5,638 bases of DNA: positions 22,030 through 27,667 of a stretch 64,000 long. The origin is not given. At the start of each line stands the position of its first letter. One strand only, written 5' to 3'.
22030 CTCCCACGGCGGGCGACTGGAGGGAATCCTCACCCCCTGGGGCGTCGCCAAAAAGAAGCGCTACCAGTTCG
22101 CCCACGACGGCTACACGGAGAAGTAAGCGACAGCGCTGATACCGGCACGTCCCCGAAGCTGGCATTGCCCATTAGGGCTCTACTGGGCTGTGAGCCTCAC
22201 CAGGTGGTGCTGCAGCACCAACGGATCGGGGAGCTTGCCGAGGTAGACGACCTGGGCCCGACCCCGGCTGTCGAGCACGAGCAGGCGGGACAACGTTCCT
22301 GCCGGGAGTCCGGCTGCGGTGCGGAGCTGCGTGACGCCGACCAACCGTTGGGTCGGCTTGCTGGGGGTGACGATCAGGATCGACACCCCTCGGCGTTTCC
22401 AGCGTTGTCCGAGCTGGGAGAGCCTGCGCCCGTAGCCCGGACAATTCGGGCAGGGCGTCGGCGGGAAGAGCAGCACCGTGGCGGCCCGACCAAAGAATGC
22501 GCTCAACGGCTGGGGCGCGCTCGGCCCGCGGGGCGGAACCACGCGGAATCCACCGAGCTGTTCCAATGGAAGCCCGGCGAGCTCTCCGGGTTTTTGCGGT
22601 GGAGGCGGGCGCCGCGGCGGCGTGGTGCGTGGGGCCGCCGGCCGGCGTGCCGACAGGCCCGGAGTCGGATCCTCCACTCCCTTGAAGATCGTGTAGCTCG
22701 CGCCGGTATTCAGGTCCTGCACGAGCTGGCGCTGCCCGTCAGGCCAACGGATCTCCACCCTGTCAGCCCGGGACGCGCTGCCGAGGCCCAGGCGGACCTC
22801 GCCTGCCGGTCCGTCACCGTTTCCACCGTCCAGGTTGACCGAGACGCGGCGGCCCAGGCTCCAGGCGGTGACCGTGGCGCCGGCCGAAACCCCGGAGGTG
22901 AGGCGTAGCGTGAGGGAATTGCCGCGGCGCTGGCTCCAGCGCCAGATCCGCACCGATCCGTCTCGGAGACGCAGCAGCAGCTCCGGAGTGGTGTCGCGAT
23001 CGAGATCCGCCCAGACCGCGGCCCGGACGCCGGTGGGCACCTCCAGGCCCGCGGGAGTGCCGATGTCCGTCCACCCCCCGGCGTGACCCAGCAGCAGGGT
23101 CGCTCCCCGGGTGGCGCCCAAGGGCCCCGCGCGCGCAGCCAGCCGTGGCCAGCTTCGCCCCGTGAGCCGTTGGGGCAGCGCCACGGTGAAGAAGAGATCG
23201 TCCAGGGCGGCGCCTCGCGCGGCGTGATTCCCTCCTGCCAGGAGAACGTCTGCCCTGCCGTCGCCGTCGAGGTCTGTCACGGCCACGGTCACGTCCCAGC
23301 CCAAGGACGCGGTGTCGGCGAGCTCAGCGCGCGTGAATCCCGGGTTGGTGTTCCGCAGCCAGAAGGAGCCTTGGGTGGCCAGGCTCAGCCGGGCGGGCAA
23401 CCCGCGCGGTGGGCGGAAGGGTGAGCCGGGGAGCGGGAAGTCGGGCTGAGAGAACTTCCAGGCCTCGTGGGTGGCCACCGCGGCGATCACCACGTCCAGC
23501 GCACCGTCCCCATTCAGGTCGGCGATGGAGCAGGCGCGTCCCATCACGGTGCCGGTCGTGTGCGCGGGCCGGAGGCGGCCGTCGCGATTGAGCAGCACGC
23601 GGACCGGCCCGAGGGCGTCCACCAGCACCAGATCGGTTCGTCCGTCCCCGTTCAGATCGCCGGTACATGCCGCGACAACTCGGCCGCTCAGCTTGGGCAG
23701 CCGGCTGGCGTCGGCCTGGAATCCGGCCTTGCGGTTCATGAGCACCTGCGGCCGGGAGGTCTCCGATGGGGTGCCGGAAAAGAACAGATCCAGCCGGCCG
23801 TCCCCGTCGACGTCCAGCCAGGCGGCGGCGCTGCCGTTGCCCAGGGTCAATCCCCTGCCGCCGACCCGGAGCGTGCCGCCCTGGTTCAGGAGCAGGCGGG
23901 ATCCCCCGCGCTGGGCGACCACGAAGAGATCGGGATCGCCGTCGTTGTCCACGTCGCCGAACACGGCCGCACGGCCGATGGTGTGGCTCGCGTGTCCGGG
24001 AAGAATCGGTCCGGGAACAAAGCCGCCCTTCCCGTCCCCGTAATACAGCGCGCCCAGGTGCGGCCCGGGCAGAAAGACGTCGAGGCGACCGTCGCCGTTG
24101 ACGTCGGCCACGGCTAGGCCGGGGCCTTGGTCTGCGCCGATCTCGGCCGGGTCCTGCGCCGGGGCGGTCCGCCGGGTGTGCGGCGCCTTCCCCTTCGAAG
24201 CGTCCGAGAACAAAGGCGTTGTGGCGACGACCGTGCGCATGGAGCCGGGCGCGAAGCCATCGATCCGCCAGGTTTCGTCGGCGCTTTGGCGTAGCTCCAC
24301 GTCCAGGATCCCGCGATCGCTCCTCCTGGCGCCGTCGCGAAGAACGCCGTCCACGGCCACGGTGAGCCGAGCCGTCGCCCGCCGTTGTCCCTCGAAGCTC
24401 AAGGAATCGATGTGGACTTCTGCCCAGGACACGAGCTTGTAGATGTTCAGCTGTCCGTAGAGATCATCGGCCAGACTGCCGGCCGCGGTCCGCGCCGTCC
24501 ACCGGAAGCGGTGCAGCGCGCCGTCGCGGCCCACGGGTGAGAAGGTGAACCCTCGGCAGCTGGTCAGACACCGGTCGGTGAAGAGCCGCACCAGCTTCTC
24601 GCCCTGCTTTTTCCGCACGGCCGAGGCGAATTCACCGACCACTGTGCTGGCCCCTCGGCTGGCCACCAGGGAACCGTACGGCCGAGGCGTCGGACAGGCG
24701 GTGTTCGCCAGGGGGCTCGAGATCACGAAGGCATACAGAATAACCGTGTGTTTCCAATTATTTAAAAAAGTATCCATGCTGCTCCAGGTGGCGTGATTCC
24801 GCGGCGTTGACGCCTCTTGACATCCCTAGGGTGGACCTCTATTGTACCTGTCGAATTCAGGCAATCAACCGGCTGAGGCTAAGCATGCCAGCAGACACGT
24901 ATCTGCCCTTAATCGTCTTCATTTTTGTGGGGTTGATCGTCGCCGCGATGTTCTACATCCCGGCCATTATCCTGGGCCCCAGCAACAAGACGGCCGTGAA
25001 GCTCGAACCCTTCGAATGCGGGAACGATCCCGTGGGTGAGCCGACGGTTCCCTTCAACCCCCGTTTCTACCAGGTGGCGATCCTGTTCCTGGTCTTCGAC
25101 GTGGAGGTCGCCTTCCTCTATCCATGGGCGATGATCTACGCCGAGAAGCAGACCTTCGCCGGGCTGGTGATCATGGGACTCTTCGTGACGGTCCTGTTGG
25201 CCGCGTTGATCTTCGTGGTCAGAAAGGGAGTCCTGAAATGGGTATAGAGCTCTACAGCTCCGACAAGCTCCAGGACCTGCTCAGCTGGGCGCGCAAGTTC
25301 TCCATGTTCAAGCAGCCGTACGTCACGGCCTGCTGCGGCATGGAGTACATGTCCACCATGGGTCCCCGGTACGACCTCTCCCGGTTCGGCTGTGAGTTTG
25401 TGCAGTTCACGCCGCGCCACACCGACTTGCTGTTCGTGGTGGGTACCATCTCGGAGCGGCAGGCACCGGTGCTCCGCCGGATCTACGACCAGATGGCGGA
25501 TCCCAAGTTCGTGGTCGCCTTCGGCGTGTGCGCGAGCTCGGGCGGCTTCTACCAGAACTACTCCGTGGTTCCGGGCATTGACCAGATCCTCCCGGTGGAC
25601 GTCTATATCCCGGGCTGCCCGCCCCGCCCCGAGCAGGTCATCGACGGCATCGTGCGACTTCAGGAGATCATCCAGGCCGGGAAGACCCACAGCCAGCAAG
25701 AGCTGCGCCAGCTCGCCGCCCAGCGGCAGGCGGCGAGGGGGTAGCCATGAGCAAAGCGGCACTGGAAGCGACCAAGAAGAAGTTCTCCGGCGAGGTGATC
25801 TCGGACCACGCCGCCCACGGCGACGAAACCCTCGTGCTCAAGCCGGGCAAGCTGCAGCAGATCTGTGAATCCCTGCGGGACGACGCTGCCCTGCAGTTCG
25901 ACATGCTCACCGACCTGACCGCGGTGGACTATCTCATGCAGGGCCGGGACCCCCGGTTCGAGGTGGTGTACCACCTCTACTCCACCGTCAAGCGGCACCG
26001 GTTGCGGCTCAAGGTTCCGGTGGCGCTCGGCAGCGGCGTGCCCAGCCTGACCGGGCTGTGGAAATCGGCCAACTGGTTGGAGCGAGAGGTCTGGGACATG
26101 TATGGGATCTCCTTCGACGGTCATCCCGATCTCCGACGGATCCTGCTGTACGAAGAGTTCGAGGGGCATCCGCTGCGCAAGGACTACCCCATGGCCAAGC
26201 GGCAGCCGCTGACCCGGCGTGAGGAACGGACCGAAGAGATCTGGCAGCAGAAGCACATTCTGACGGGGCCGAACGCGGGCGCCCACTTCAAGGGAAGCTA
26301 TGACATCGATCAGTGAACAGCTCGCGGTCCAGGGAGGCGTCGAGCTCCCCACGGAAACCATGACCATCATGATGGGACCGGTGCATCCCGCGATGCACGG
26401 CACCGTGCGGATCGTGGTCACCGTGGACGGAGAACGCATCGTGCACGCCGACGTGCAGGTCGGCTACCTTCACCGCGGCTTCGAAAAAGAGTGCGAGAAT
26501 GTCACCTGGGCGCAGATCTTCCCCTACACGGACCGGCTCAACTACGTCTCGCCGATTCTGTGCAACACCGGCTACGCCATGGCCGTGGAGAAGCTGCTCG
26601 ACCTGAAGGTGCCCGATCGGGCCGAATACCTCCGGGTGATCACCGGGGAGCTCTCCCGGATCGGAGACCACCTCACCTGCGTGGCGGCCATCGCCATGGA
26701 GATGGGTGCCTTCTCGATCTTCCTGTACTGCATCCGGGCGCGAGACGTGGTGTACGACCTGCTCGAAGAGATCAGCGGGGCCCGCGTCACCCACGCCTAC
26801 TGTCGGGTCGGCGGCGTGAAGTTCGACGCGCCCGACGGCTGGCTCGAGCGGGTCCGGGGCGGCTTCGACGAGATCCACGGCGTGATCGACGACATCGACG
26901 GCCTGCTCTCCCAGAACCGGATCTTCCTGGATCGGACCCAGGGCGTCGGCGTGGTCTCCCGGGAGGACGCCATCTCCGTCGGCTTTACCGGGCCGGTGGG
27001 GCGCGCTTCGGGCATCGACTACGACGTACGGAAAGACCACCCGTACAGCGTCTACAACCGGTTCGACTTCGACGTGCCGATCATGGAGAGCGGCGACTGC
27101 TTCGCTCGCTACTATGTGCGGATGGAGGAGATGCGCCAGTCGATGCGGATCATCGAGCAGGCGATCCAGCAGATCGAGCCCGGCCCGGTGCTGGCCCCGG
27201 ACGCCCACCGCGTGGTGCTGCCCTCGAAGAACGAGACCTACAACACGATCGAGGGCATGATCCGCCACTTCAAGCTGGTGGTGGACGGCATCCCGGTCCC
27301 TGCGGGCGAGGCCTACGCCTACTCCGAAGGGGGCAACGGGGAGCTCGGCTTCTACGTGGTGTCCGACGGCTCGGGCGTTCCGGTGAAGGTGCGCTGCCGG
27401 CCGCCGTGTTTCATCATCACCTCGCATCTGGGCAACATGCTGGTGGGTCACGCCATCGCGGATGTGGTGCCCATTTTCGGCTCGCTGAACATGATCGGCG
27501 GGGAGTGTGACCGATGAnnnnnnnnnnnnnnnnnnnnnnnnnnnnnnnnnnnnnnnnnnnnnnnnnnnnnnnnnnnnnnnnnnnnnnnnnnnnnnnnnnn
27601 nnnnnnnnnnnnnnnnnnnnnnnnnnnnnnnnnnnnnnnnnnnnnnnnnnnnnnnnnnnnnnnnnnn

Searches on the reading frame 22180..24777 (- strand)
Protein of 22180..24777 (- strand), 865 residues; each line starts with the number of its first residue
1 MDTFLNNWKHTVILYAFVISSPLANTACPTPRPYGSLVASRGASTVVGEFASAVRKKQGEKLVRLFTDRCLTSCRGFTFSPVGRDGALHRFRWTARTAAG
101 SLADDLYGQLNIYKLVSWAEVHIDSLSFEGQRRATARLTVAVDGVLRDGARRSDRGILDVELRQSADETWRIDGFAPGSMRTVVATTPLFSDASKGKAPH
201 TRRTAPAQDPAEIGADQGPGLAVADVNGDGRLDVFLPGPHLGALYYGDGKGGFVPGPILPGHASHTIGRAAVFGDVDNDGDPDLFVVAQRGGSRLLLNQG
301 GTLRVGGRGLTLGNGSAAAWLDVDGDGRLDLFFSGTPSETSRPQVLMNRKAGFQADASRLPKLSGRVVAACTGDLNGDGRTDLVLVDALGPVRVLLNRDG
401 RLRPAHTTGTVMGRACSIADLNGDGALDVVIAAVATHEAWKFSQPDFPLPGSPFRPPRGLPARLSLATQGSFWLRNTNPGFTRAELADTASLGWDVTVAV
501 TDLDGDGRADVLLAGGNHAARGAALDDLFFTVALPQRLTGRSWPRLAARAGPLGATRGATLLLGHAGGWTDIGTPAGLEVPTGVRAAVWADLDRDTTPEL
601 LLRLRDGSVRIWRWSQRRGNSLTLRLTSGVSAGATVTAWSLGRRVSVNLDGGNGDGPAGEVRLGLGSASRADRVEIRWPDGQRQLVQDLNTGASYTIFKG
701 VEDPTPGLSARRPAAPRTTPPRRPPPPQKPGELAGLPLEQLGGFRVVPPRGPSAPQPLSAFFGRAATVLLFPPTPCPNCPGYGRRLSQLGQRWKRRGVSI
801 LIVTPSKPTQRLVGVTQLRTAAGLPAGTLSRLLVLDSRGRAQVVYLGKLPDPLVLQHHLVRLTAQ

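Call 56: search_protein_families(library=pfam, proteins=[window:22180-24777:-], max_evalue=0.000001)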
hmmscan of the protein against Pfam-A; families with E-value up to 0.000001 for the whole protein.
window:22180-24777:- (865 aa): 4 families
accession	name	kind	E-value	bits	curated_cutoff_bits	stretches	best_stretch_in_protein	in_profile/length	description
PF13517.12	FG-GAP_3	-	1e-36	125.8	26.9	3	225-286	1-61/61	FG-GAP-like repeat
PF01839.29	FG-GAP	-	4.6e-21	74.7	22.1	0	268-292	2-26/37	FG-GAP repeat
PF12256.14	TcdB_toxin_midN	-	2.1e-07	30.9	24.8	0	406-442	20-55/181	Insecticide toxin TcdB middle/N-terminal region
PF07593.17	UnbV_ASPIC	-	2.3e-07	31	23.4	1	658-695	30-67/68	ASPIC and UnbV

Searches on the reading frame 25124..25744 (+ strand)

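Call 32: search_protein_families(library=pfam, proteins=[window:25124-25744:+], max_evalue=0.00001)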
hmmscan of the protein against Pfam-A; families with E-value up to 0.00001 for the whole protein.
window:25124-25744:+ (206 aa): 1 family
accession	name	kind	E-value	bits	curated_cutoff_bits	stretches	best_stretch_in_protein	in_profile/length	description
PF01058.29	Oxidored_q6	-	1.4e-27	96.3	27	1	70-178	1-127/128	NADH ubiquinone oxidoreductase, 20 Kd subunit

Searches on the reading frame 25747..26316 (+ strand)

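Call 56: search_protein_families(library=pfam, proteins=[window:25747-26316:+], max_evalue=0.000001)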
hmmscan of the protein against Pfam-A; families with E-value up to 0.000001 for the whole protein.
window:25747-26316:+ (189 aa): 1 family
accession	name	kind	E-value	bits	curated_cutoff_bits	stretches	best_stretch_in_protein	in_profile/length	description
PF00329.25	Complex1_30kDa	-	1.5e-47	161.6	22.5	1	31-152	3-123/124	Respiratory-chain NADH dehydrogenase, 30 Kd subunit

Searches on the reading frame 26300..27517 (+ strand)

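Call 32: search_protein_families(library=pfam, proteins=[window:26300-27517:+], max_evalue=0.00001)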
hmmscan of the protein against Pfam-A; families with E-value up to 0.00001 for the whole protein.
window:26300-27517:+ (405 aa): 1 family
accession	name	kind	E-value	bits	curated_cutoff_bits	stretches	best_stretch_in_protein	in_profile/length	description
PF00346.24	Complex1_49kDa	-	5e-105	350.9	24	1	135-405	2-271/271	Respiratory-chain NADH dehydrogenase, 49 Kd subunit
